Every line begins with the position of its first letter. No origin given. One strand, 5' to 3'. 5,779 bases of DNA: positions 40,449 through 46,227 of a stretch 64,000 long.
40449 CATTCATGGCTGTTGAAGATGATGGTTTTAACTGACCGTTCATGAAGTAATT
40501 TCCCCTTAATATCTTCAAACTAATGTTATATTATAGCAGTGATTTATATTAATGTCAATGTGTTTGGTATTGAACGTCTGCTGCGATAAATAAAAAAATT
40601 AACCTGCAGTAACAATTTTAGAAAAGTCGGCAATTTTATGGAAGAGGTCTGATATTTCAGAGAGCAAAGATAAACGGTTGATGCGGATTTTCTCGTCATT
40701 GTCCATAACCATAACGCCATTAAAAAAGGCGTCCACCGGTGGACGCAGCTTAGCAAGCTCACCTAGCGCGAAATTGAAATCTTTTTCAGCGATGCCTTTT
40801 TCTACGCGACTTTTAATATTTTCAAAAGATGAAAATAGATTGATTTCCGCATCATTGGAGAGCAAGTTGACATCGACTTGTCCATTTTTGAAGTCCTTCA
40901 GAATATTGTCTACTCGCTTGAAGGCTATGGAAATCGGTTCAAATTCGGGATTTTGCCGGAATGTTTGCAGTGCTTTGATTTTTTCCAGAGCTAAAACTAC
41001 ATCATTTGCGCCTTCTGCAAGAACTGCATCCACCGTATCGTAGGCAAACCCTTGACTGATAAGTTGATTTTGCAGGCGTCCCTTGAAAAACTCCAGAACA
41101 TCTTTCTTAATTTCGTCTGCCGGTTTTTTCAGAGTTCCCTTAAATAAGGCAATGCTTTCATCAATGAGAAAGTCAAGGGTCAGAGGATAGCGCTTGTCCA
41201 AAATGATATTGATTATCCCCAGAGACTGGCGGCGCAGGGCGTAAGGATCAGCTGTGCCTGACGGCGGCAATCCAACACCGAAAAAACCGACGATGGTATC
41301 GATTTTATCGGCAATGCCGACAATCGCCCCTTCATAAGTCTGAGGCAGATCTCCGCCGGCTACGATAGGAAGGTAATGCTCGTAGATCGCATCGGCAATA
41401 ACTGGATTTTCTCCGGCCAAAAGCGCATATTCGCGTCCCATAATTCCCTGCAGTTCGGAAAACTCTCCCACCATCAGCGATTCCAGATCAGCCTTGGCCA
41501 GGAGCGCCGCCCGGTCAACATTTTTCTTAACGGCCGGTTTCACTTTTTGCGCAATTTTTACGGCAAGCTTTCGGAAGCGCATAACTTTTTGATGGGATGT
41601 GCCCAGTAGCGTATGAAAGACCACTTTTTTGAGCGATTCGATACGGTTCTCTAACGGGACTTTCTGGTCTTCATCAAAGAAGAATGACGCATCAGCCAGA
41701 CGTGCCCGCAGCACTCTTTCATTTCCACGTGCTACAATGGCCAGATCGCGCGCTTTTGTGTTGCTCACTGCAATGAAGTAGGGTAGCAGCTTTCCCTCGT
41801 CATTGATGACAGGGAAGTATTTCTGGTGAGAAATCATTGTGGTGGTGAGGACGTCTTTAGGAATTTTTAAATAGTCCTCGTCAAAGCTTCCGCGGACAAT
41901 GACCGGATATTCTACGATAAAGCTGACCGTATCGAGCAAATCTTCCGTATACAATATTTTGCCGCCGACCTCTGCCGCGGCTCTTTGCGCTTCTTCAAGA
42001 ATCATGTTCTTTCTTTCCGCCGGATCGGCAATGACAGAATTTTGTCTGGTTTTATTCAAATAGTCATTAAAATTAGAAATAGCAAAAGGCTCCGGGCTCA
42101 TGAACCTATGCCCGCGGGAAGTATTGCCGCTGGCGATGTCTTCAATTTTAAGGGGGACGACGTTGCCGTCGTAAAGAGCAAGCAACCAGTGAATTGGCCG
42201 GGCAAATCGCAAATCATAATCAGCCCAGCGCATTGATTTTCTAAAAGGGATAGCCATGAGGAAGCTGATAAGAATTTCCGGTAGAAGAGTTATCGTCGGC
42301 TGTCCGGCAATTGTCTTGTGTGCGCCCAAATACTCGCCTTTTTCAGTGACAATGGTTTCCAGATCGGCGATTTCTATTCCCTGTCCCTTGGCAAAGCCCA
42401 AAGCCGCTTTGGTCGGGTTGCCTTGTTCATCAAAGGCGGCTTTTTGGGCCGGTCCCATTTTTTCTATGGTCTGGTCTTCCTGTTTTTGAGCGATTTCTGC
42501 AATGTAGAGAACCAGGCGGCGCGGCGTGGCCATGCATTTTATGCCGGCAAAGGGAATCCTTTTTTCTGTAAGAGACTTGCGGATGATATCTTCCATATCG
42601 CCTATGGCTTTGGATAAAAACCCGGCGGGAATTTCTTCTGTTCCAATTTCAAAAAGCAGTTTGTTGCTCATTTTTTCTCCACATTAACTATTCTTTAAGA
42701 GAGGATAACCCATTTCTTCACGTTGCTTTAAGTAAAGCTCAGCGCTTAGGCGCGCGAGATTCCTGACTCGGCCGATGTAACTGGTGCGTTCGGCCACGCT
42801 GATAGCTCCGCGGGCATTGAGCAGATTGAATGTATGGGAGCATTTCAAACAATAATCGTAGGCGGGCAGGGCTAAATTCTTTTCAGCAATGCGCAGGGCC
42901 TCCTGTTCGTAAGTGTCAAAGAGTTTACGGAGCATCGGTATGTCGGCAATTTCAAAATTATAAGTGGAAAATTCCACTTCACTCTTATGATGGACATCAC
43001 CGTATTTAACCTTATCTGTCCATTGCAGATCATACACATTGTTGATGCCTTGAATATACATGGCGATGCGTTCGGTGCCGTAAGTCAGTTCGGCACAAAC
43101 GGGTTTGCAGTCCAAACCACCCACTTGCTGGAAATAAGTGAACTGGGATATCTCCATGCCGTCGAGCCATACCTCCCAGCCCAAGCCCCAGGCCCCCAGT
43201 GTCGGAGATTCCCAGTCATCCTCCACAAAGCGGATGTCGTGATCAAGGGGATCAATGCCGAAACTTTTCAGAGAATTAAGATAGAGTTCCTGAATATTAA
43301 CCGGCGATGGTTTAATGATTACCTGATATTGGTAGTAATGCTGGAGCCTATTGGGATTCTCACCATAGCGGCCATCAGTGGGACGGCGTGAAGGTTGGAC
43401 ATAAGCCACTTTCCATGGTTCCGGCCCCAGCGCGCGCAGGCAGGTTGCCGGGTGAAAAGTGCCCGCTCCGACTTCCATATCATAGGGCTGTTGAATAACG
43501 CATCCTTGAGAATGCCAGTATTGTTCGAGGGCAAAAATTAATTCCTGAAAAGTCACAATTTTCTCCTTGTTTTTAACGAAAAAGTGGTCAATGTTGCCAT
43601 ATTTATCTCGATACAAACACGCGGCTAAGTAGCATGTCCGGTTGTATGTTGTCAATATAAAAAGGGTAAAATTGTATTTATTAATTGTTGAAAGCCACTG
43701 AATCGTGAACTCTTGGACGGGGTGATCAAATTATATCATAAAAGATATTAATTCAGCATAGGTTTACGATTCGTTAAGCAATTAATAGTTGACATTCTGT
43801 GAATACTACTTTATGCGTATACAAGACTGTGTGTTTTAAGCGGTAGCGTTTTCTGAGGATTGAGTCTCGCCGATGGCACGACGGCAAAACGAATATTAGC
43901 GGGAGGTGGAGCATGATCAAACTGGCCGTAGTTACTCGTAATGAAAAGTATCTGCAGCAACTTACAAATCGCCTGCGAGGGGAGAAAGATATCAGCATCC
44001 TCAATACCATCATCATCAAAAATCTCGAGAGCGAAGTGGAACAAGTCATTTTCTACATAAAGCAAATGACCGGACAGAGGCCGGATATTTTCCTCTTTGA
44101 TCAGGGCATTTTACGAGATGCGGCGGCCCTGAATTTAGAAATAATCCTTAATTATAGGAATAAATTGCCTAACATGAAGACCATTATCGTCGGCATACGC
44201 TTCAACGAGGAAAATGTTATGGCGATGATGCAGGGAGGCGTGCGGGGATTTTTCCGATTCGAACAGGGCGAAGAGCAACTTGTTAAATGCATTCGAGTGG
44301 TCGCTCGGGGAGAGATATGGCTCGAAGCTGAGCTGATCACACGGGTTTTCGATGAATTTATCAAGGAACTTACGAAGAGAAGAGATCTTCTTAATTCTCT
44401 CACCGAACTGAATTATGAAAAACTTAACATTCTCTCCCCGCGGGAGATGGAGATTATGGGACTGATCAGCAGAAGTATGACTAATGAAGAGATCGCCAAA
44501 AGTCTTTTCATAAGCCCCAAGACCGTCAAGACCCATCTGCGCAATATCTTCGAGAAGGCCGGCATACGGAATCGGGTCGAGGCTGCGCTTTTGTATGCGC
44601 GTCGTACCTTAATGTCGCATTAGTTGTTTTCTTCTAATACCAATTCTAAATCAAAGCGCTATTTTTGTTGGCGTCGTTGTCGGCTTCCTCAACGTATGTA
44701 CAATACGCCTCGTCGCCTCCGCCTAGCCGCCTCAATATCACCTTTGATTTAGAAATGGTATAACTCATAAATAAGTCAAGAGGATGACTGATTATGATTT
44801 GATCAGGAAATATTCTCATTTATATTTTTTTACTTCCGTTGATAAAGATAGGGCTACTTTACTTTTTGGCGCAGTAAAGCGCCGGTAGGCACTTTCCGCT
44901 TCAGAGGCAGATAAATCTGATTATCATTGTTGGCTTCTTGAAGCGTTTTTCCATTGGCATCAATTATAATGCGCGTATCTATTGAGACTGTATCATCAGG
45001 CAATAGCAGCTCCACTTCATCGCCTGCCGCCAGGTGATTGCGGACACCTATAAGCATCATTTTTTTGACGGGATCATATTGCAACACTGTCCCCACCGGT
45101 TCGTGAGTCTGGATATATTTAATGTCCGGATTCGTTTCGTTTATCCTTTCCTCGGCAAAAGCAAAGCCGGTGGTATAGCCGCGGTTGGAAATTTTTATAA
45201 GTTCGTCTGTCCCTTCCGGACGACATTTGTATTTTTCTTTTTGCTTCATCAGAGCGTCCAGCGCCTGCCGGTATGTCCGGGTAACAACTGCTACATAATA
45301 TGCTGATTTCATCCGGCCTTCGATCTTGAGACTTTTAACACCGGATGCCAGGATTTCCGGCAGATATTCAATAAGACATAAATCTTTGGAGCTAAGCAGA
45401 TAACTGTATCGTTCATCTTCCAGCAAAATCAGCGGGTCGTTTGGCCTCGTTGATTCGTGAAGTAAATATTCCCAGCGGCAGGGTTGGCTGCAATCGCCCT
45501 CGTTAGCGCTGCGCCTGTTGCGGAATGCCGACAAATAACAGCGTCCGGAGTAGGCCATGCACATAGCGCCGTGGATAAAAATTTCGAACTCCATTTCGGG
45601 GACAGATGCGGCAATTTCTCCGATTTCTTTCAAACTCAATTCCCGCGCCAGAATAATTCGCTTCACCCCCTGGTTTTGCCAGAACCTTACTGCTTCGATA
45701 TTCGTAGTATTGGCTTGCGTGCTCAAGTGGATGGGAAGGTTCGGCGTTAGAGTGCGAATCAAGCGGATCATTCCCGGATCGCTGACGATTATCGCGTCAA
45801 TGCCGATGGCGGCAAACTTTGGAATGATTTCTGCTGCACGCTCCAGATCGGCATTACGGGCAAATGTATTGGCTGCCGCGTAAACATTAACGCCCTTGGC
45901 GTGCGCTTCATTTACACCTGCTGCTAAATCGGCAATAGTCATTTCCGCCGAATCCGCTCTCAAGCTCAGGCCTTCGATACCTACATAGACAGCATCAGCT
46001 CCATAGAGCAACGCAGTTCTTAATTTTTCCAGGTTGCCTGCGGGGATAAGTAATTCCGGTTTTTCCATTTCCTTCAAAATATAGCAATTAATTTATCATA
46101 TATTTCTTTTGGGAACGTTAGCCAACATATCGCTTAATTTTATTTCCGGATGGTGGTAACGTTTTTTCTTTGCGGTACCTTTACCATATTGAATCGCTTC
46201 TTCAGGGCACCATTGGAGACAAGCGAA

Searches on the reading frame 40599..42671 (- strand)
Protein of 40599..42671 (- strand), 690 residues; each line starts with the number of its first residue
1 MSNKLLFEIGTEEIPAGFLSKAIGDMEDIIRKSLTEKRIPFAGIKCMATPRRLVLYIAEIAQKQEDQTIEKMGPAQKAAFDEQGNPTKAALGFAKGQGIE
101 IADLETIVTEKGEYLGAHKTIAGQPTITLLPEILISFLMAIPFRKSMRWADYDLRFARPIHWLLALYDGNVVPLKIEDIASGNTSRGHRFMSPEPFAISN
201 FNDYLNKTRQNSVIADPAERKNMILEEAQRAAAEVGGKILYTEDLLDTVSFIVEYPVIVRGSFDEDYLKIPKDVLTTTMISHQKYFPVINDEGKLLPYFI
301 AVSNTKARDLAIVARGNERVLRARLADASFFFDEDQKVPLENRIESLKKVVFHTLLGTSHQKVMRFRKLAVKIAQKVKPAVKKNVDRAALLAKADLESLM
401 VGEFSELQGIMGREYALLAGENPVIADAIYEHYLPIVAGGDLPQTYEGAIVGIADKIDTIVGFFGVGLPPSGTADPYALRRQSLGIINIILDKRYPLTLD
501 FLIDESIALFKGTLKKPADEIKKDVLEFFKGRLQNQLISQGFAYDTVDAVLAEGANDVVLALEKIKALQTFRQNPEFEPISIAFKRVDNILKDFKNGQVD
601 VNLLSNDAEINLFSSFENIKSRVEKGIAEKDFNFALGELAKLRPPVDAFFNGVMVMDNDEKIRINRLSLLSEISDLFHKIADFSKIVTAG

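Call 9: search_protein_families(library=pfam, proteins=[window:40599-42671:-], max_evalue=0.001)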
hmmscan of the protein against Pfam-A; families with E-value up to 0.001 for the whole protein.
window:40599-42671:- (690 aa): 2 families
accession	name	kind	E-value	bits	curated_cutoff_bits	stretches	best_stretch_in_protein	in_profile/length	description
PF02092.22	tRNA_synt_2f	-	3.1e-212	706.7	29.2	1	5-552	1-536/536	Glycyl-tRNA synthetase beta subunit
PF05746.21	DALR_1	-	7.7e-09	36.1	22.3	1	583-680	4-105/117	DALR anticodon binding domain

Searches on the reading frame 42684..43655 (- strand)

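Call 9: search_protein_families(library=pfam, proteins=[window:42684-43655:-], max_evalue=0.001)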
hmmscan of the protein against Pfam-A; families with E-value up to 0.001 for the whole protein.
window:42684-43655:- (323 aa): 1 family
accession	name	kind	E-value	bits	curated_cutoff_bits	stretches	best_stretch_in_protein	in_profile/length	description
PF02091.20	tRNA-synt_2e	-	1.4e-153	510.4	27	1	36-313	1-278/278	Glycyl-tRNA synthetase alpha subunit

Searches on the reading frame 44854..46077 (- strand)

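Call 9: search_protein_families(library=pfam, proteins=[window:44854-46077:-], max_evalue=0.001)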
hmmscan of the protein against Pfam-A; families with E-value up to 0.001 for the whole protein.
window:44854-46077:- (407 aa): 2 families
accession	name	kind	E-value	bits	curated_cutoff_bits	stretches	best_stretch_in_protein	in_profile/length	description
PF01136.24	Peptidase_U32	-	8e-95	317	22.4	1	79-309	2-230/233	Peptidase family U32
PF16325.11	Peptidase_U32_C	-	1.3e-13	51.3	28.2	1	324-403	2-83/83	Peptidase family U32 C-terminal domain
